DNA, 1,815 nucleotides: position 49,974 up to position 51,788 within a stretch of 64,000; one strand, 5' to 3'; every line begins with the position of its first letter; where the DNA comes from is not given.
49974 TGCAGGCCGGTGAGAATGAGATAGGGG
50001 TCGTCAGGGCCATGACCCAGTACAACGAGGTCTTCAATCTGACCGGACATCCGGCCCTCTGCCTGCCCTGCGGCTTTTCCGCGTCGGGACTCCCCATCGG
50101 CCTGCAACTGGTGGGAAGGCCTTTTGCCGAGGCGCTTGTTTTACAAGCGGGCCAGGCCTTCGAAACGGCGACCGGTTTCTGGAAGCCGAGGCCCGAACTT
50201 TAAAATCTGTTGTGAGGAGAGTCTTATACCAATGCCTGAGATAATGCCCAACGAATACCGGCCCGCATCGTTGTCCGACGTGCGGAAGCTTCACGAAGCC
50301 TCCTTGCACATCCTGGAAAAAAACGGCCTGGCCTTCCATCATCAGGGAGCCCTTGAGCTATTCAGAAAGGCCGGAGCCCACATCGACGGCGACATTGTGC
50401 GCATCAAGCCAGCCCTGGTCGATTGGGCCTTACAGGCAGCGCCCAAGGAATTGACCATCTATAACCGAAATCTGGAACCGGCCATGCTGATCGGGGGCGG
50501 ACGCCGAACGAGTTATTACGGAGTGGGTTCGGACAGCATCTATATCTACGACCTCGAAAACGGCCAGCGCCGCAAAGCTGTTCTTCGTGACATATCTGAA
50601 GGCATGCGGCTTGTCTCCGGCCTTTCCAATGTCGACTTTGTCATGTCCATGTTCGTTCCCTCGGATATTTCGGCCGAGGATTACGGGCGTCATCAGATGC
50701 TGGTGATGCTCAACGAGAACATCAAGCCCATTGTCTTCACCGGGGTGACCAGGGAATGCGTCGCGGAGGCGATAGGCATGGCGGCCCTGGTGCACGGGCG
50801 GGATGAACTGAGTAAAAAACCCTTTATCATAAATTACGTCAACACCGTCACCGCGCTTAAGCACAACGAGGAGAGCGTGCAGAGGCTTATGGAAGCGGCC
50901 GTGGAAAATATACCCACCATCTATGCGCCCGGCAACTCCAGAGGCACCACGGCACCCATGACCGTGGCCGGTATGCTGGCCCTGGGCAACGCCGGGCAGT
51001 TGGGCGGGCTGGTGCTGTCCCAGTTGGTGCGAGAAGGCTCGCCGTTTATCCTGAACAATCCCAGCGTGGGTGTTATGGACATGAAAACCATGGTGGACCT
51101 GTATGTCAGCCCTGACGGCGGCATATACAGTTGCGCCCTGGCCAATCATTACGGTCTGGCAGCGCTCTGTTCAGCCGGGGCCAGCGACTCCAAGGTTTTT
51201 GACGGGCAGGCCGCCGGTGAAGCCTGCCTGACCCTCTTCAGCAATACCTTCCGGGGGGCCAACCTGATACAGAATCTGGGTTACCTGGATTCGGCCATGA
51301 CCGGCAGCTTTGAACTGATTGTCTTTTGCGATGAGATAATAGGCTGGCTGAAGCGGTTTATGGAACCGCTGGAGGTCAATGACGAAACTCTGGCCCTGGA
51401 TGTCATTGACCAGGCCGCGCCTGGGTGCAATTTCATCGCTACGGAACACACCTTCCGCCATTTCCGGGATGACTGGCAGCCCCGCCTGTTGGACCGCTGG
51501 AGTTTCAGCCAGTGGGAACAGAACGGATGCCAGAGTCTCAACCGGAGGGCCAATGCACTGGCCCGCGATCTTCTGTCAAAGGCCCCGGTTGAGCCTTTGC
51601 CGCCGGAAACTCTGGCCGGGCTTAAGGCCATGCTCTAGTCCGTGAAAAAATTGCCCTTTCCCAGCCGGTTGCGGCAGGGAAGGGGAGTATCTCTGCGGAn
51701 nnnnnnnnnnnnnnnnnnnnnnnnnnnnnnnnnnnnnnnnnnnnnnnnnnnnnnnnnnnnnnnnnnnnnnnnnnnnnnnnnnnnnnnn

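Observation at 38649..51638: Eleven-gene hut operon without a recognisable formiminoglutamate step, but with importer, M20 hydrolase, amidase pair and an MttB methyltransferase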

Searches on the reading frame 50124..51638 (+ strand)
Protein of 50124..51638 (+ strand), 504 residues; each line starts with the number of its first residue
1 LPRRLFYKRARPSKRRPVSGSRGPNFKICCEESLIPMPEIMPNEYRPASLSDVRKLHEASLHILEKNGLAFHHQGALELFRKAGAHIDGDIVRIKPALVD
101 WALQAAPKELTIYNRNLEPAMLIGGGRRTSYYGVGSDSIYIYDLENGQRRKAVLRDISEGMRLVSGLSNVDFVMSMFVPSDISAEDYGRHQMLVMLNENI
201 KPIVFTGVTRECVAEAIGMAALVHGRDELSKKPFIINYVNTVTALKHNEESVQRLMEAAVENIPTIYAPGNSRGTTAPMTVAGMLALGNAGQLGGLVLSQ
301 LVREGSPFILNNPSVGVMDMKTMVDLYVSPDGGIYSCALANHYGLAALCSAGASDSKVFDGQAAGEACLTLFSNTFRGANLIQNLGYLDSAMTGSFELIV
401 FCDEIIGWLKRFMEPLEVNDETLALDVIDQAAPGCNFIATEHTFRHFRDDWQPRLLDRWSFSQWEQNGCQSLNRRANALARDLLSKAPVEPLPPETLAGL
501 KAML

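Call 5: search_protein_families(library=ncbifam, proteins=[window:50124-51638:+], max_evalue=0.00001)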
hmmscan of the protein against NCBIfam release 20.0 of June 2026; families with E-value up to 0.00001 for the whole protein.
window:50124-51638:+ (504 aa): 1 family
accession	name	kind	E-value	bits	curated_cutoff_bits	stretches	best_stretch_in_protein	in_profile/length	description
TIGR02369.2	trimeth_pyl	equivalog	3e-93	312.9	525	1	51-502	9-463/469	[trimethylamine--corrinoid protein] Co-methyltransferase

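Call 6: search_protein_families(library=pfam, proteins=[window:50124-51638:+], max_evalue=0.001)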
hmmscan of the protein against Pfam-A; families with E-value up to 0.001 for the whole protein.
window:50124-51638:+ (504 aa): 1 family
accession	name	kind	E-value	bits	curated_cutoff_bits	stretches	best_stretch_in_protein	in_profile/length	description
PF06253.16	MTTB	-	1.4e-79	267.8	25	1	43-502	29-490/500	Trimethylamine methyltransferase (MTTB)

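Call 18: find_homologous_proteins(query=window:50232-51638:+, max_evalue=1e-20)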
Query window:50232-51638:+ (468 aa): 1514 proteins with E <= 1e-20 among 8000 candidates; the best 120 are listed.
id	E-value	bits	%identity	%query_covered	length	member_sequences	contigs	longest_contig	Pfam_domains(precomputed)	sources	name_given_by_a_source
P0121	0.0e+0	1064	100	100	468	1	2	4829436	PF06253.17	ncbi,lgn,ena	-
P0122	9.3e-273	923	87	100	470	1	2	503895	PF06253.17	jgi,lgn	jgi:trimethylamine--corrinoid protein Co-methyltransferase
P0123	7.5e-264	894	84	100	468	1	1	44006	PF06253.17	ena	-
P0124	6.9e-257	871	81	100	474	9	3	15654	PF06253.17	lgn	-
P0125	2.4e-254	862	81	100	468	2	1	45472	PF06253.17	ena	-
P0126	2.1e-253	859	79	100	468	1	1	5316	PF06253.17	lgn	-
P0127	5.9e-250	848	79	100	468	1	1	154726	PF06253.17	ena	-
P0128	2.0e-248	843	79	100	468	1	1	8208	PF06253.17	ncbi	-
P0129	1.1e-241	820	78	100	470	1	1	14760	PF06253.17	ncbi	ncbi:MAG: trimethylamine methyltransferase family protein [Pseudomonadota bacterium]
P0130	1.0e-236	804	76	100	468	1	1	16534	PF06253.17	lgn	-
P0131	3.3e-223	760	71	100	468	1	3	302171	PF06253.17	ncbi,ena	-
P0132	1.6e-213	728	68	100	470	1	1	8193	PF06253.17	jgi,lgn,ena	-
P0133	1.2e-182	626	59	99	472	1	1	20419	PF06253.17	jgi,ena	-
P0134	1.5e-163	563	55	99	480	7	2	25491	PF06253.17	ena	-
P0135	2.1e-163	562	55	99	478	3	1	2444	PF06253.17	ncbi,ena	-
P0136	1.1e-162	560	56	96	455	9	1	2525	PF06253.17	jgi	jgi:trimethylamine--corrinoid protein Co-methyltransferase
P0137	1.6e-162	560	55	99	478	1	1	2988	PF06253.17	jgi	-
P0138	5.8e-162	558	54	99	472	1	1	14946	PF06253.17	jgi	jgi:trimethylamine--corrinoid protein Co-methyltransferase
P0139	6.6e-162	558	54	99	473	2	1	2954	PF06253.17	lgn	-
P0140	1.1e-161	557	54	99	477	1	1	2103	PF06253.17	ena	-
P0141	1.3e-161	557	54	99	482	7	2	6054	PF06253.17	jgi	-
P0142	1.6e-161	556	55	99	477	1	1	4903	PF06253.17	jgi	jgi:trimethylamine--corrinoid protein Co-methyltransferase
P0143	2.6e-161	556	54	99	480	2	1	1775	PF06253.17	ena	-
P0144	3.5e-161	555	57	94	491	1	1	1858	PF06253.17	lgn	-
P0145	4.0e-161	555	54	99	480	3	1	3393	PF06253.17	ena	-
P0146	8.0e-161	554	56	97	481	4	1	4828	PF06253.17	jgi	jgi:trimethylamine--corrinoid protein Co-methyltransferase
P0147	1.6e-160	553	55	99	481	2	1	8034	PF06253.17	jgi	jgi:trimethylamine--corrinoid protein Co-methyltransferase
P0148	2.4e-160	552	55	99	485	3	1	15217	PF06253.17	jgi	jgi:trimethylamine--corrinoid protein Co-methyltransferase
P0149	6.1e-160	551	53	99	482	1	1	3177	PF06253.17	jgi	jgi:trimethylamine--corrinoid protein Co-methyltransferase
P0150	6.7e-160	551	54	99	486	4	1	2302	PF06253.17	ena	-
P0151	9.0e-160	550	55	96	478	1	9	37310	PF06253.17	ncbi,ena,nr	ncbi:MAG: trimethylamine methyltransferase family protein [Anaerolineales bacterium]|nr:trimethylami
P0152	1.1e-159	550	56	94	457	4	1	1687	PF06253.17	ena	-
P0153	1.1e-159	550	56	99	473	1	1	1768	PF06253.17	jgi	-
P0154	1.2e-159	550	55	96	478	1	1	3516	PF06253.17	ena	-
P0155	2.4e-159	549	53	100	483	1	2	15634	PF06253.17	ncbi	-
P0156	2.6e-159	549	56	94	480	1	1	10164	PF06253.17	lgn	-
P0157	3.0e-159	549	56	97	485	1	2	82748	PF06253.17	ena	-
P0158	4.0e-159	548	57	94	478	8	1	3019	PF06253.17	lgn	-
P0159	6.4e-159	548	55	99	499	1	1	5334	PF06253.17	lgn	-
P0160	1.0e-158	547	54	96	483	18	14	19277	PF06253.17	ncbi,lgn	-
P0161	1.3e-158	547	54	100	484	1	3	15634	PF06253.17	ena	-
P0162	1.7e-158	546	54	99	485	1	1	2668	PF06253.17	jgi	jgi:trimethylamine--corrinoid protein Co-methyltransferase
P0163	2.0e-158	546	54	99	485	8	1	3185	PF06253.17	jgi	jgi:trimethylamine--corrinoid protein Co-methyltransferase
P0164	2.3e-158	546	54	99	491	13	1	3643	PF06253.17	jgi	jgi:trimethylamine--corrinoid protein Co-methyltransferase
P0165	3.1e-158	545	54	96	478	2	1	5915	PF06253.17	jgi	-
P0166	3.6e-158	545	55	97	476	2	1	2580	PF06253.17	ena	-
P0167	5.0e-158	545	56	94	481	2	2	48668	PF06253.17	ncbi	-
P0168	5.8e-158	545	54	99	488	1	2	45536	PF06253.17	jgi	jgi:trimethylamine--corrinoid protein Co-methyltransferase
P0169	7.4e-158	544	55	98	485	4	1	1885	PF06253.17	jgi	jgi:trimethylamine--corrinoid protein Co-methyltransferase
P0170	7.4e-158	544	54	99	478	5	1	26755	PF06253.17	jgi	jgi:trimethylamine--corrinoid protein Co-methyltransferase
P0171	8.1e-158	544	53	99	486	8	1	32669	PF06253.17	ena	-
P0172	8.1e-158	544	55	95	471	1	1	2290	PF06253.17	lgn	-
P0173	2.2e-157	543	54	97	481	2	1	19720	PF06253.17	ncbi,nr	ncbi:MAG: trimethylamine methyltransferase [Gammaproteobacteria bacterium]|nr:trimethylamine methylt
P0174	2.2e-157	543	54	98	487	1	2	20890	PF06253.17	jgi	jgi:trimethylamine--corrinoid protein Co-methyltransferase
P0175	3.0e-157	542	54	99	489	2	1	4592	PF06253.17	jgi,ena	-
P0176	3.1e-157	542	53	100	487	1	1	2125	PF06253.17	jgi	jgi:trimethylamine--corrinoid protein Co-methyltransferase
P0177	3.6e-157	542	56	95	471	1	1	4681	PF06253.17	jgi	jgi:trimethylamine--corrinoid protein Co-methyltransferase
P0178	4.4e-157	542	53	99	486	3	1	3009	PF06253.17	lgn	-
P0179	5.1e-157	541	53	99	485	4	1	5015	PF06253.17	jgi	jgi:trimethylamine--corrinoid protein Co-methyltransferase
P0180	5.5e-157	541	55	96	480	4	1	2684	PF06253.17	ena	-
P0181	6.8e-157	541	53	99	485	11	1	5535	PF06253.17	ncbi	-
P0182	9.0e-157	541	54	96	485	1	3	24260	PF06253.17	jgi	jgi:trimethylamine--corrinoid protein Co-methyltransferase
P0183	1.9e-156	539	53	98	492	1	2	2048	PF06253.17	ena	-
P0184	2.1e-156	539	53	99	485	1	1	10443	PF06253.17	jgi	jgi:trimethylamine--corrinoid protein Co-methyltransferase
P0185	2.2e-156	539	55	93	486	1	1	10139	PF06253.17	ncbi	-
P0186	2.5e-156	539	54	99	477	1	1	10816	PF06253.17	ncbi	-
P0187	3.1e-156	539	54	97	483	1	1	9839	PF06253.17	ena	-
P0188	3.5e-156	539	54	99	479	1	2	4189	PF06253.17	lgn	-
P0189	3.6e-156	539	53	98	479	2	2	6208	PF06253.17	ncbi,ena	-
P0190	3.8e-156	539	52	99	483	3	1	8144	PF06253.17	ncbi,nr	ncbi:MAG: trimethylamine methyltransferase family protein [Anaerolineae bacterium]|nr:trimethylamine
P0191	8.9e-156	537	52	100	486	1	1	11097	PF06253.17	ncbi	-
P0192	9.8e-156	537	53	98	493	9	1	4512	PF06253.17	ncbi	-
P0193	1.2e-155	537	55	96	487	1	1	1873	PF06253.17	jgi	jgi:trimethylamine--corrinoid protein Co-methyltransferase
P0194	1.2e-155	537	53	98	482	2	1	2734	PF06253.17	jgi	jgi:trimethylamine--corrinoid protein Co-methyltransferase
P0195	1.2e-155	537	56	94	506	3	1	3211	PF06253.17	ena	-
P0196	1.5e-155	537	55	95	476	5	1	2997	PF06253.17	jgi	jgi:trimethylamine--corrinoid protein Co-methyltransferase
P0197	1.5e-155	537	55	97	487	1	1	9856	PF06253.17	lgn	-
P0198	1.5e-155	537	54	98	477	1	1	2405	PF06253.17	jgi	-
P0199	1.8e-155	536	54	96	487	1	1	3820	PF06253.17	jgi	jgi:trimethylamine---corrinoid protein Co-methyltransferase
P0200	2.0e-155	536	52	99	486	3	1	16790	PF06253.17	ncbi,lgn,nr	ncbi:MAG: Glycine betaine methyltransferase [Anaerolineales bacterium]|nr:Glycine betaine methyltran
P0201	2.3e-155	536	53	99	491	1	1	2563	PF06253.17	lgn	-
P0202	2.4e-155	536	53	96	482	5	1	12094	PF06253.17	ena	-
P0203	2.5e-155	536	53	99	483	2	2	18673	PF06253.17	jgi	jgi:trimethylamine--corrinoid protein Co-methyltransferase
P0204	3.1e-155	536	54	97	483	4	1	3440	PF06253.17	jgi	-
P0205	7.2e-155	534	52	99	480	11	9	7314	PF06253.17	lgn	-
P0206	7.3e-155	534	53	98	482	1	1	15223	PF06253.17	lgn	-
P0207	8.4e-155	534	53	96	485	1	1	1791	PF06253.17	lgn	-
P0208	1.0e-154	534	53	99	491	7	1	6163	PF06253.17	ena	-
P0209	1.3e-154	533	53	100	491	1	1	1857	PF06253.17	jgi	jgi:trimethylamine--corrinoid protein Co-methyltransferase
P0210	1.3e-154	533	53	99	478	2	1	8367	PF06253.17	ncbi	-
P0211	1.4e-154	533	52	100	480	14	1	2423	PF06253.17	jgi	jgi:trimethylamine--corrinoid protein Co-methyltransferase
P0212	1.4e-154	533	53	99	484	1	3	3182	PF06253.17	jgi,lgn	-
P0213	2.0e-154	533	51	100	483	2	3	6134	PF06253.17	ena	-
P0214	2.6e-154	532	55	96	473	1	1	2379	PF06253.17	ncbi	-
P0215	2.8e-154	532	54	96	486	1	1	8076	PF06253.17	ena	-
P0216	2.9e-154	532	53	98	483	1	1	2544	PF06253.17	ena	-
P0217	3.0e-154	532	53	99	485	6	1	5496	PF06253.17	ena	-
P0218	3.1e-154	532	52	98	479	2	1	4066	PF06253.17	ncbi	-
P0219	4.5e-154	532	54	98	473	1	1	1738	PF06253.17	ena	-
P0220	4.8e-154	532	54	99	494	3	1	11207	PF06253.17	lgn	-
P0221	6.0e-154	531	52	99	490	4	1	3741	PF06253.17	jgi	-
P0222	7.6e-154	531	56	92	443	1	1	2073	PF06253.17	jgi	jgi:trimethylamine--corrinoid protein Co-methyltransferase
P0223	7.8e-154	531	52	99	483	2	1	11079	PF06253.17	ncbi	-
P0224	9.1e-154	531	53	96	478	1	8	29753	PF06253.17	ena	-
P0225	9.6e-154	531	53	96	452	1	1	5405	PF06253.17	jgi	jgi:trimethylamine--corrinoid protein Co-methyltransferase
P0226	1.1e-153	530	54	97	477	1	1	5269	PF06253.17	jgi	-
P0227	2.4e-153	529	53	98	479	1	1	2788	PF06253.17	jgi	jgi:trimethylamine--corrinoid protein Co-methyltransferase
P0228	2.7e-153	529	52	99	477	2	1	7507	PF06253.17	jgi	jgi:trimethylamine--corrinoid protein Co-methyltransferase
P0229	3.5e-153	529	54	98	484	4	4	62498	PF06253.17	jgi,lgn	jgi:trimethylamine--corrinoid protein Co-methyltransferase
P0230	3.5e-153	529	55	96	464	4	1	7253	PF06253.17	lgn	-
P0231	3.6e-153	529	56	95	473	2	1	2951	PF06253.17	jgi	jgi:trimethylamine--corrinoid protein Co-methyltransferase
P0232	3.9e-153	529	52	99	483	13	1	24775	PF06253.17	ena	-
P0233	5.6e-153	528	53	96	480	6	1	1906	PF06253.17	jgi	jgi:trimethylamine---corrinoid protein Co-methyltransferase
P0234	6.6e-153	528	52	96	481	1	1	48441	PF06253.17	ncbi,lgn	-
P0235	6.9e-153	528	51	98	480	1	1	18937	PF06253.17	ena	-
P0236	7.0e-153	528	52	99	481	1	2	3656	PF06253.17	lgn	-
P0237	7.7e-153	528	55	96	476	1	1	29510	PF06253.17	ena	-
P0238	8.4e-153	528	54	99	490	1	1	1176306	PF06253.17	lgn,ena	-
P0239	8.6e-153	527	54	98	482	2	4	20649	PF06253.17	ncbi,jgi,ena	-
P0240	8.6e-153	527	53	96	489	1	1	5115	PF06253.17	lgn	-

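Call 19: find_encoding_contigs(protein=P0121, flank=3000, max_places=2)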
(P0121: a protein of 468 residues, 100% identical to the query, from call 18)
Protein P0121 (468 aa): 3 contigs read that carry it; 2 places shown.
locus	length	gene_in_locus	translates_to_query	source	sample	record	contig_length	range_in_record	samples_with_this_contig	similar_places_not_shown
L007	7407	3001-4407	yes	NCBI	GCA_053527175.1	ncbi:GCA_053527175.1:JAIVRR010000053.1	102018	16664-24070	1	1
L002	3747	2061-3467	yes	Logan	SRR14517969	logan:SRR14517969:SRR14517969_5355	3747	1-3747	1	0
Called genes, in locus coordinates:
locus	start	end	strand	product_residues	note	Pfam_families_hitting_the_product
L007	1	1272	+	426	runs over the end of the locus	PF22039:HUTI_composite_bact (weak), PF01979:Amidohydro_1, PF07969:Amidohydro_3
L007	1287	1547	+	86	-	-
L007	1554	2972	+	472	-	PF01425:Amidase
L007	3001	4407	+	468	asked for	PF06253:MTTB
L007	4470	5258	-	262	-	PF01177:Asp_Glu_race (faint)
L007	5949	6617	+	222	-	PF02607:B12-binding_2, PF02310:B12-binding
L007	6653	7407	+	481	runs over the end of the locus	PF06253:MTTB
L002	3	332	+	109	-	?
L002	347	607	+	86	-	-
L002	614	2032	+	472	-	PF01425:Amidase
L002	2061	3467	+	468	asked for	PF06253:MTTB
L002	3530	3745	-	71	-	?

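Call 20: find_encoding_contigs(protein=P0133, flank=10000, max_places=2)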
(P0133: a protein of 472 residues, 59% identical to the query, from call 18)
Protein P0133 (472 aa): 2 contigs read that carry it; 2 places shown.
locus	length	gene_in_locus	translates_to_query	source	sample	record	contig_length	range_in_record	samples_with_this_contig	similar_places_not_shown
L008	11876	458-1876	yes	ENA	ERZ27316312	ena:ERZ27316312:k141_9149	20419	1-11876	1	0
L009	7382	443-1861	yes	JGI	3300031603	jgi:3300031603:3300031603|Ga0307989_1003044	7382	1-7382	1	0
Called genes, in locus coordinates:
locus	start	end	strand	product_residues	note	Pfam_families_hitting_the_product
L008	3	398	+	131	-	?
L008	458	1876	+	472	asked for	PF06253:MTTB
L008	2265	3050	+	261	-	PF01177:Asp_Glu_race (weak)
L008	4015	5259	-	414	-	PF14690:Zn_ribbon_ISL3 (faint), PF13542:HTH_Tnp_ISL3, PF01610:DDE_Tnp_ISL3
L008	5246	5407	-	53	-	-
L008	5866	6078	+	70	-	-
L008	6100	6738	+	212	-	PF03050:DDE_Tnp_IS66, PF13817:DDE_Tnp_IS66_C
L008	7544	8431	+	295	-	PF00078:RVT_1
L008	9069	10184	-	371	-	PF01116:F_bP_aldolase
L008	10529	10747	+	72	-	-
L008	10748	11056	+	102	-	-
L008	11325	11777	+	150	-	PF00571:CBS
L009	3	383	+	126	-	?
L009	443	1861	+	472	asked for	PF06253:MTTB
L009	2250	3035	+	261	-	PF01177:Asp_Glu_race (weak)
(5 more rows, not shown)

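Call 21: find_encoding_contigs(protein=P0134, flank=10000, max_places=2)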
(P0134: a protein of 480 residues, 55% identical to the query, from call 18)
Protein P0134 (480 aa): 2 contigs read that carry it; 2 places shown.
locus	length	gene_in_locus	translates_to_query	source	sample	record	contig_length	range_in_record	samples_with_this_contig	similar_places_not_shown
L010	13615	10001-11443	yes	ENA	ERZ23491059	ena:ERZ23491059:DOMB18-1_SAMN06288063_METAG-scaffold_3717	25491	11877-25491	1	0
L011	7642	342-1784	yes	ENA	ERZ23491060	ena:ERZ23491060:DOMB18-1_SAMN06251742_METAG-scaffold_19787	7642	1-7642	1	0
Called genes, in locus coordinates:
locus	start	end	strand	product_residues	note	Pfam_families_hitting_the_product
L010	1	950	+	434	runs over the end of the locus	PF19300:BPD_transp_1_N, PF00528:BPD_transp_1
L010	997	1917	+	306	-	PF12911:OppC_N, PF00528:BPD_transp_1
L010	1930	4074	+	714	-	PF00005:ABC_tran, PF00006:ATP-synt_ab (faint), PF02463:SMC_N (faint), PF13555:AAA_29 (faint), PF00931:NB-ARC (faint), PF08352:oligo_HPY, PF00005:ABC_tran, PF08352:oligo_HPY, +1 more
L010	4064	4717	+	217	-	PF00571:CBS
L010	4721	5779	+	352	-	PF05544:Pro_racemase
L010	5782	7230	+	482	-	PF06253:MTTB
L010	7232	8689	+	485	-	PF06253:MTTB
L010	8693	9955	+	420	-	PF01053:Cys_Met_Meta_PP, PF00155:Aminotran_1_2 (weak)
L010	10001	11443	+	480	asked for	PF06253:MTTB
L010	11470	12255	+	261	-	PF01177:Asp_Glu_race (faint)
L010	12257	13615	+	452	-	PF05034:MAAL_N, PF07476:MAAL_C, PF13378:MR_MLE_C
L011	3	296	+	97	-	?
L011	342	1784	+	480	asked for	PF06253:MTTB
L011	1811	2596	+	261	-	PF01177:Asp_Glu_race (faint)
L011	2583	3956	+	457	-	PF05034:MAAL_N, PF07476:MAAL_C, PF13378:MR_MLE_C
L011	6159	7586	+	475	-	PF06253:MTTB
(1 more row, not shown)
